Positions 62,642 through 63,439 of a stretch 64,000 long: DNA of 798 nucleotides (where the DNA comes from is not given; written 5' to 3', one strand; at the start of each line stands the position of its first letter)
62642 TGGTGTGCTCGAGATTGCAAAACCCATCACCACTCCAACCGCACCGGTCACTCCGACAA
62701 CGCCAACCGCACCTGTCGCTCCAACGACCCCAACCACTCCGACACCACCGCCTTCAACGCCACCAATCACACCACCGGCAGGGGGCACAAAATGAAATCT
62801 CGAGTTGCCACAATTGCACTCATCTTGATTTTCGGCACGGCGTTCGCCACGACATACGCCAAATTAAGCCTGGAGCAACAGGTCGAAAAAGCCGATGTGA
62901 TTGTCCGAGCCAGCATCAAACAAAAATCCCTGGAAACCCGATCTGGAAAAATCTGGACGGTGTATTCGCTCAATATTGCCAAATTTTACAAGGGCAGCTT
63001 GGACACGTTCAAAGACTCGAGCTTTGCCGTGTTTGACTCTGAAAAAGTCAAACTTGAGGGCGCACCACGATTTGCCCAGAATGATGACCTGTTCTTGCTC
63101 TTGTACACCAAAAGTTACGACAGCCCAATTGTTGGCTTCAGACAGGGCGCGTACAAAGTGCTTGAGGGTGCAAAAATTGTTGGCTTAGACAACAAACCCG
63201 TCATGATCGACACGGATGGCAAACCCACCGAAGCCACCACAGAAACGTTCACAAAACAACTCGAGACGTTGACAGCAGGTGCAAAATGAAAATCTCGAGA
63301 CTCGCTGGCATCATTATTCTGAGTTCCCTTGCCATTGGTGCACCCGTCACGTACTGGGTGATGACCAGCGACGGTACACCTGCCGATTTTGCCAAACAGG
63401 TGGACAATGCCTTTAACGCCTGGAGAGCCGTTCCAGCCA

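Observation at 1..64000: CTCGAG is a hyper-iterated palindrome (about 30-fold over-represented) in coding and non-coding DNA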

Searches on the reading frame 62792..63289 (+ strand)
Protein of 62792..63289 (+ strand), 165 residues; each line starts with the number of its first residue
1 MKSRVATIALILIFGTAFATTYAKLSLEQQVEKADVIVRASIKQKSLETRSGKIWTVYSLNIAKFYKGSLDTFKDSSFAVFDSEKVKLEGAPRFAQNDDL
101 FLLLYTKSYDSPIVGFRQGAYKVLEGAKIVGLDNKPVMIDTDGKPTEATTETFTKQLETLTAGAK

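Call 53: find_encoding_contigs(protein=window:62792-63289:+, flank=10000, max_places=2)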
Protein window:62792-63289:+ (165 aa): 2 contigs read that carry it; 2 places shown.
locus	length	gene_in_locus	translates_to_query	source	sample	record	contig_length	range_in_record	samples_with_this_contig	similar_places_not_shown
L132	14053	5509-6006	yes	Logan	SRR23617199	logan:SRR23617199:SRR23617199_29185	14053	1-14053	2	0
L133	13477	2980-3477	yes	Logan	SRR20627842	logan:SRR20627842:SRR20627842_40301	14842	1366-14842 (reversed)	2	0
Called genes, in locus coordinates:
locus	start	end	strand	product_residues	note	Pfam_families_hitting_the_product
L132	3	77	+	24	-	?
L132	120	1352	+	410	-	PF07690:MFS_1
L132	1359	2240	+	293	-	PF01636:APH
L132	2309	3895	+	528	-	PF00890:FAD_binding_2 (weak), PF01266:DAO, PF01494:FAD_binding_3 (weak), PF12831:FAD_oxidored (weak), PF00890:FAD_binding_2 (weak), PF16901:DAO_C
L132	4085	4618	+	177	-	PF00583:Acetyltransf_1, PF13673:Acetyltransf_10, PF13508:Acetyltransf_7, PF08445:FR47 (weak)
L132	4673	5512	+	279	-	PF05345:He_PIG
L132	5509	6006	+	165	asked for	-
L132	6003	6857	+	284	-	PF00404:Dockerin_1 (weak)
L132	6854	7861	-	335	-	PF00814:TsaD, PF22521:HypF_C_2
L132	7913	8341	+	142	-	-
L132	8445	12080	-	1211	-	PF00395:SLH, PF07889:DUF1664 (faint), PF10805:DUF2730 (faint), PF05377:FlaC_arch (faint), PF24161:CCDC39 (faint), PF21620:SlpA_C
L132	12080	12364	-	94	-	-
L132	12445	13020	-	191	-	PF01966:HD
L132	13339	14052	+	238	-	?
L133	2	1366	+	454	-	?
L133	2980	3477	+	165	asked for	-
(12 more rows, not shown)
